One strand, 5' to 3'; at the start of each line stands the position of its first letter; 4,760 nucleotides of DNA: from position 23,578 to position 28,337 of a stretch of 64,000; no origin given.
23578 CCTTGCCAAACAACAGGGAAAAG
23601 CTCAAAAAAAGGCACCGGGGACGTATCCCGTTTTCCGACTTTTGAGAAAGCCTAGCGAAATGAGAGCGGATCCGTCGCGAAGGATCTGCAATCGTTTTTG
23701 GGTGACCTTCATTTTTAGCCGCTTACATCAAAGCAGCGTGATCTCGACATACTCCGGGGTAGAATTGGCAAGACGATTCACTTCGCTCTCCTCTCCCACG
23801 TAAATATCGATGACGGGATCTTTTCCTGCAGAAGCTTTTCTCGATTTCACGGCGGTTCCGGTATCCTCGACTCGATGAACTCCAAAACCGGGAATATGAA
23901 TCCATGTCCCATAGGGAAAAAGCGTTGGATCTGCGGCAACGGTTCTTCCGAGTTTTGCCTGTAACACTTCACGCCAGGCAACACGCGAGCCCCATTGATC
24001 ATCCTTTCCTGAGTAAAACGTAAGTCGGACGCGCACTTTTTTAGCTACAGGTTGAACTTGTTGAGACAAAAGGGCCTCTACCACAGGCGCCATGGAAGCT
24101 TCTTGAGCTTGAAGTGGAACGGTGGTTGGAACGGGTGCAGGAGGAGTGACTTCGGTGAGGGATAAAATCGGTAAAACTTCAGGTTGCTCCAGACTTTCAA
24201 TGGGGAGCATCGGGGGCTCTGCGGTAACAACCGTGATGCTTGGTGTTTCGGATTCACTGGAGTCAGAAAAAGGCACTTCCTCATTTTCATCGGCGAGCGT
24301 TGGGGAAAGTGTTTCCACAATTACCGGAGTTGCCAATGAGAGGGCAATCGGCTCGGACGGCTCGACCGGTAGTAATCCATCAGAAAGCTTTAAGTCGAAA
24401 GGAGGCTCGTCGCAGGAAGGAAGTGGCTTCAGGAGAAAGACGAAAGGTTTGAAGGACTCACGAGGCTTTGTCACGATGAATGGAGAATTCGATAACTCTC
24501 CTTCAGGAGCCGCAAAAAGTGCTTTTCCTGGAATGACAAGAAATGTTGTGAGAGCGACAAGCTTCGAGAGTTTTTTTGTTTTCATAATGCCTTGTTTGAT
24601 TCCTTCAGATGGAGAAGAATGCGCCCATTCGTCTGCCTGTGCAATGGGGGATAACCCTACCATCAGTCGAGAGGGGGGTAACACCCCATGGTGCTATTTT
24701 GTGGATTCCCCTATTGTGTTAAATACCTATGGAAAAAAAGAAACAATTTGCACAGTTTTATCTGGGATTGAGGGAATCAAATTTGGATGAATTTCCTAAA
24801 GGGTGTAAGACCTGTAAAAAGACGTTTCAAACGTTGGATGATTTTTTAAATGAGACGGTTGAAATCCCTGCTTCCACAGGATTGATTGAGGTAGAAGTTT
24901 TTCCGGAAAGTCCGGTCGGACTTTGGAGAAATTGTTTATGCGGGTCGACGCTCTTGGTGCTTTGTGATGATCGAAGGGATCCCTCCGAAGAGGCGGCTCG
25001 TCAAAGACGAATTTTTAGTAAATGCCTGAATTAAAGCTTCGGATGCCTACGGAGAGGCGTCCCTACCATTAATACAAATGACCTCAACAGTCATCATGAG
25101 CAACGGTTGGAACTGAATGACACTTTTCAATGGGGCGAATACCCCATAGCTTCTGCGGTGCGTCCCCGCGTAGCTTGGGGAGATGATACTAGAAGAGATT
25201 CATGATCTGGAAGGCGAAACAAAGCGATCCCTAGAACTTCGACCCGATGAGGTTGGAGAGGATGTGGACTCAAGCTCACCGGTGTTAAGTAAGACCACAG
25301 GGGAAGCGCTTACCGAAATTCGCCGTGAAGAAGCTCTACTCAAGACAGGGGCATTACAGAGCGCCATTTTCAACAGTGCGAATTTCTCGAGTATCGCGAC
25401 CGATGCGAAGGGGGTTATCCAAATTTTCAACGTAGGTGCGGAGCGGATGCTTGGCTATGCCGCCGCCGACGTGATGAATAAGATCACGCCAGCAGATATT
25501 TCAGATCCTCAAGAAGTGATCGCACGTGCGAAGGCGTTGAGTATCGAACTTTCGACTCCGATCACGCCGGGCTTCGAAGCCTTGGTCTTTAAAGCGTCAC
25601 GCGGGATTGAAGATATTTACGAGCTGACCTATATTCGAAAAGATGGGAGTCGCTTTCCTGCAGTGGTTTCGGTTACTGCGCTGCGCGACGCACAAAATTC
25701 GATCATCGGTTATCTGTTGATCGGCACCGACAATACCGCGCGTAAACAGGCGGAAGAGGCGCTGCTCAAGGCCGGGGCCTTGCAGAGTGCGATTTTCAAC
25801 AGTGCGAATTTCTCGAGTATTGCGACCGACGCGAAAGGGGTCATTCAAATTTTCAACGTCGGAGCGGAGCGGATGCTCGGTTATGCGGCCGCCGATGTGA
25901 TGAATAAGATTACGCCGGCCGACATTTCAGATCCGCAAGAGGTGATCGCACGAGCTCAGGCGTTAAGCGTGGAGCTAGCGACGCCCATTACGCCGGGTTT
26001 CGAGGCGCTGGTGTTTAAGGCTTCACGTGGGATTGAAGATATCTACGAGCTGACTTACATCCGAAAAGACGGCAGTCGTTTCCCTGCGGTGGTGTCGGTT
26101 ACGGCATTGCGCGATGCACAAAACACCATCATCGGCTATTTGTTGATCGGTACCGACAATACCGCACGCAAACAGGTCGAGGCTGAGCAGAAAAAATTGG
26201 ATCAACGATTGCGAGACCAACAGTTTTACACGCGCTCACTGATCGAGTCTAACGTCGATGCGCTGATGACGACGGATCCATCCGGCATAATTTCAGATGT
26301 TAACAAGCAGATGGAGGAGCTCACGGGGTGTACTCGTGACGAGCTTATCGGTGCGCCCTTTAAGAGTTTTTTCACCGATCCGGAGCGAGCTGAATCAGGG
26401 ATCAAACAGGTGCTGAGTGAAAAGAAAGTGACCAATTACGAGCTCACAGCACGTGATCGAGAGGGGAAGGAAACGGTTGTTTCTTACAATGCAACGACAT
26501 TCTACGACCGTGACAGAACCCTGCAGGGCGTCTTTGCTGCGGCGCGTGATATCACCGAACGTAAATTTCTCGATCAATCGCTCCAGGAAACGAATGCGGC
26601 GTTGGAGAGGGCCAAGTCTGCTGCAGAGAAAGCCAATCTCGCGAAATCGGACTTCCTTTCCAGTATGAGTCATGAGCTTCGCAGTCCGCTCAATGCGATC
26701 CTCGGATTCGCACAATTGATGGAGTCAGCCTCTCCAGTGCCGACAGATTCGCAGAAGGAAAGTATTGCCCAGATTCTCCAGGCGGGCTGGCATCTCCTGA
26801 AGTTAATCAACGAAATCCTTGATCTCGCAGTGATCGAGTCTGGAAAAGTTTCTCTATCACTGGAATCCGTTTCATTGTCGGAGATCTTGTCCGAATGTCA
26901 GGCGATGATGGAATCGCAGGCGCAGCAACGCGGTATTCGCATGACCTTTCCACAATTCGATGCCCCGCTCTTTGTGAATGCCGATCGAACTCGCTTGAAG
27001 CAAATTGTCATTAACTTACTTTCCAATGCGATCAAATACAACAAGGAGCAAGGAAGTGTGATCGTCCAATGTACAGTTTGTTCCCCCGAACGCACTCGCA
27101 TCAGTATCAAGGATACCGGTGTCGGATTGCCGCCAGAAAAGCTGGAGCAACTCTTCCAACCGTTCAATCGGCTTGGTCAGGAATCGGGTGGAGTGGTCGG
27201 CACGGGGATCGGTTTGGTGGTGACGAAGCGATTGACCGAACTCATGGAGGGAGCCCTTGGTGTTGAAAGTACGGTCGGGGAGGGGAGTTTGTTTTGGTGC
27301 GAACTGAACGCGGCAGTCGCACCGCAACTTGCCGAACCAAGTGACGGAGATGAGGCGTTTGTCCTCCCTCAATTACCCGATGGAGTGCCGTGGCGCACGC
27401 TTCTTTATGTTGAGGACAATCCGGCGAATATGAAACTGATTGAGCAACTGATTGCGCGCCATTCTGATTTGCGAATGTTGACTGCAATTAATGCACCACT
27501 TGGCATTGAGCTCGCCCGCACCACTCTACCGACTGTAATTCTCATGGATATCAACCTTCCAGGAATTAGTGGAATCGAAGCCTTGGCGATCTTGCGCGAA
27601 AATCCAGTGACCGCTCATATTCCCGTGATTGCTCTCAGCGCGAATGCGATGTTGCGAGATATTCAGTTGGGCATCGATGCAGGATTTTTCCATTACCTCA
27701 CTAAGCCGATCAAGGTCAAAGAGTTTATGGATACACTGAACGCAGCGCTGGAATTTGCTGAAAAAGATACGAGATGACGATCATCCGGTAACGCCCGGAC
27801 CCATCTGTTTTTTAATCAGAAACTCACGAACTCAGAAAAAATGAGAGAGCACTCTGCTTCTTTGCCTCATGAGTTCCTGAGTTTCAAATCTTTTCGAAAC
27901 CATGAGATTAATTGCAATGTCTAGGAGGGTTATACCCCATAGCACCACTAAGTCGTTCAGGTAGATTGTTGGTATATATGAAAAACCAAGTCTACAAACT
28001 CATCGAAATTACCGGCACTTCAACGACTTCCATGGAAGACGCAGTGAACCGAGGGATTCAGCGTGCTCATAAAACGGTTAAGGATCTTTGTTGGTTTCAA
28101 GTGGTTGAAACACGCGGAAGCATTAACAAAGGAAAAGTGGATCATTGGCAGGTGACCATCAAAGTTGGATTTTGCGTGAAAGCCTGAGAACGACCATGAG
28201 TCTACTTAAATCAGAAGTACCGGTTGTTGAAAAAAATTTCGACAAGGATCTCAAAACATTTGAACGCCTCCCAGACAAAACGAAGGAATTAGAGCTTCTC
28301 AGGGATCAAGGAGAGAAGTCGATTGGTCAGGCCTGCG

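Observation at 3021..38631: Orientation-locked motif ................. upstream of at least nine start codons: a candidate stress-regulon signal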

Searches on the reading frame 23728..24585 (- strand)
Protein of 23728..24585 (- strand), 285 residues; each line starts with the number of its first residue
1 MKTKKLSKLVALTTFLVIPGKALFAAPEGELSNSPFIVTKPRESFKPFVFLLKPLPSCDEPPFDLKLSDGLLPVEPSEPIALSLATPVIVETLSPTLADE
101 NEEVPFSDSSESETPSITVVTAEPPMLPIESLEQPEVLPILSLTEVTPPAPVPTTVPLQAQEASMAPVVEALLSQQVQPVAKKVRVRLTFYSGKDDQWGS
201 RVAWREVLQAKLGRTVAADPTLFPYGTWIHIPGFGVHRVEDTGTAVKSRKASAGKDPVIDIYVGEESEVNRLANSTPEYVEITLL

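Call 7: search_protein_families(library=pfam, proteins=[window:23731-24585:-], max_evalue=0.01)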
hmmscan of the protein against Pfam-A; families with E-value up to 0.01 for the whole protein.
seq(285 aa): 1 family
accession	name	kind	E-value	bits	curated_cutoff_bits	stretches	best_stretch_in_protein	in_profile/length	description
PF06725.17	3D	-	1.3e-06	29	23.8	1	214-285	1-71/72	3D domain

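Call 52: search_protein_families(library=ncbifam, proteins=[window:23728-24585:-], max_evalue=0.001)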
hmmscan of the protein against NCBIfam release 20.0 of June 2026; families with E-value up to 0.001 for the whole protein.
window:23728-24585:- (285 aa): 1 family
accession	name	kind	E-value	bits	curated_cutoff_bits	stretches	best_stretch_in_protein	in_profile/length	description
NF058633.1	StatPhSurvSpsC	equivalog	2.6e-07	30.5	280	1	212-262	128-178/223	stationary phase survival protein SpsC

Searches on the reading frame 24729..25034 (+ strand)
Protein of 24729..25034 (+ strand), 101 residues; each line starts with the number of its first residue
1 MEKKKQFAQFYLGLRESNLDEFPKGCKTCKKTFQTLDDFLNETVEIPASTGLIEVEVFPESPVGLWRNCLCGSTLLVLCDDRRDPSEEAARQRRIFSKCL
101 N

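Call 7: search_protein_families(library=pfam, proteins=[window:24729-25034:+], max_evalue=0.01)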
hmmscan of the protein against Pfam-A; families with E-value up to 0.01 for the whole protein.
window:24729-25034:+ (101 aa): 1 family
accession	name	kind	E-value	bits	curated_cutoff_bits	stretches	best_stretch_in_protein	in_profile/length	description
PF13912.12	zf-C2H2_6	-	0.0054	17.1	25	0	26-37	4-15/27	C2H2-type zinc finger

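Call 52: search_protein_families(library=ncbifam, proteins=[window:24729-25034:+], max_evalue=0.001)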
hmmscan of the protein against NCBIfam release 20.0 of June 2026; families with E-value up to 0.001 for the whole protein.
window:24729-25034:+ (101 aa): 0 families

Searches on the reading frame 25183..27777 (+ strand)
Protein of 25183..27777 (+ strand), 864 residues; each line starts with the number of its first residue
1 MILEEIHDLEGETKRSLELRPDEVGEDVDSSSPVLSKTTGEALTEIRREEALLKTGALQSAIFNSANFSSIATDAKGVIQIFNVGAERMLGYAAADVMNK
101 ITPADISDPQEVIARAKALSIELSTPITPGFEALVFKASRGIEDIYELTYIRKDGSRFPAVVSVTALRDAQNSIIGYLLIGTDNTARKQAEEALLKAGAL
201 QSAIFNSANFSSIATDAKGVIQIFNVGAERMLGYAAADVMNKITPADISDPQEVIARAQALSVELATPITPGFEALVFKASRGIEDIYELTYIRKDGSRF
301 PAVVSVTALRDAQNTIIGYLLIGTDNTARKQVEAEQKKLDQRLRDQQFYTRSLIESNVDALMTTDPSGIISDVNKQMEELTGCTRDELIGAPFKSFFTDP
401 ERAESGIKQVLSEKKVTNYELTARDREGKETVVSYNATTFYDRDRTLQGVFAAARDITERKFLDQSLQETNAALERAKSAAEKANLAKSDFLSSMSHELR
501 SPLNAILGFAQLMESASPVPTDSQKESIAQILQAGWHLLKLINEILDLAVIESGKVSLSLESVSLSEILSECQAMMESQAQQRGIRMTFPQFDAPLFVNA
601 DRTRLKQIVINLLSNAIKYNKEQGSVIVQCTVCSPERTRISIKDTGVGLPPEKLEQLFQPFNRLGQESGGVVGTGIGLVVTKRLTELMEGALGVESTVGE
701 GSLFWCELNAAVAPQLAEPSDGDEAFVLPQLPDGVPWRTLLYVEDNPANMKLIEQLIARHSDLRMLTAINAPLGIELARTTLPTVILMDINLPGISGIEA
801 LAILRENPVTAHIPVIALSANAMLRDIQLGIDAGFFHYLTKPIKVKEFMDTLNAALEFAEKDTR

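Call 7: search_protein_families(library=pfam, proteins=[window:25183-27777:+], max_evalue=0.01)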
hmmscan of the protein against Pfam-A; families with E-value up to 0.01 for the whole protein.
window:25183-27777:+ (864 aa): 9 families
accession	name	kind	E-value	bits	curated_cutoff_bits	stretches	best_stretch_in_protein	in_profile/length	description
PF13426.13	PAS_9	-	3.2e-40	137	27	3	359-459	2-103/103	PAS domain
PF00989.32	PAS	-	5.4e-35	120.2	22.6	3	351-457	4-113/113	PAS fold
PF08448.16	PAS_4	-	1.1e-25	90.4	23.1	3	357-461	4-109/110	PAS fold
PF02518.31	HATPase_c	-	3.6e-25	89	26.4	1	601-709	2-108/111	Histidine kinase-, DNA gyrase B-, and HSP90-like ATPase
PF00072.30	Response_reg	-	8.4e-20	71.4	30.2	1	741-852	2-110/111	Response regulator receiver domain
PF00512.31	HisKA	-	4.2e-18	65.6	26.9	1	487-554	1-66/66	His Kinase A (phospho-acceptor) domain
PF24820.1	Diguanyl_cycl_sensor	-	1.7e-06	28.4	28.1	1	353-440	1-86/109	Diguanylate cyclase-like sensor domain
PF08447.18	PAS_3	-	2.5e-06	28.1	25.6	1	372-446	3-81/89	PAS fold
PF13188.13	PAS_8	-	2.7e-06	27.5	21.8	1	351-401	4-51/65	PAS domain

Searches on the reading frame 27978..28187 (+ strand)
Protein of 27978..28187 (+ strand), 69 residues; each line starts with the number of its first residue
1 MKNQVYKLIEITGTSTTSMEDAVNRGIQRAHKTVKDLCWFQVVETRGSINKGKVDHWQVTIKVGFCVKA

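Call 7: search_protein_families(library=pfam, proteins=[window:27978-28184:+], max_evalue=0.01)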
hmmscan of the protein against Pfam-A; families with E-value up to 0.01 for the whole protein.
seq(69 aa): 1 family
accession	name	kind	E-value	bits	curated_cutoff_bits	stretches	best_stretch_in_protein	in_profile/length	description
PF07311.17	Dodecin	-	2.3e-27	95.5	22.5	1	5-67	1-63/64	Dodecin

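Call 52: search_protein_families(library=ncbifam, proteins=[window:27978-28187:+], max_evalue=0.001)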
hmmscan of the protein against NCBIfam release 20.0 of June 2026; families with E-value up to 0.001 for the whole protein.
window:27978-28187:+ (69 aa): 2 families
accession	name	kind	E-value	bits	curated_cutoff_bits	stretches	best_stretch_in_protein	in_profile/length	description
NF043052.1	DodecBact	equivalog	2.5e-29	101.3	75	1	3-67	2-66/67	dodecin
NF041389.1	dodecin_Halo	equivalog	3.4e-13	49.7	100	1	5-67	2-64/65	dodecin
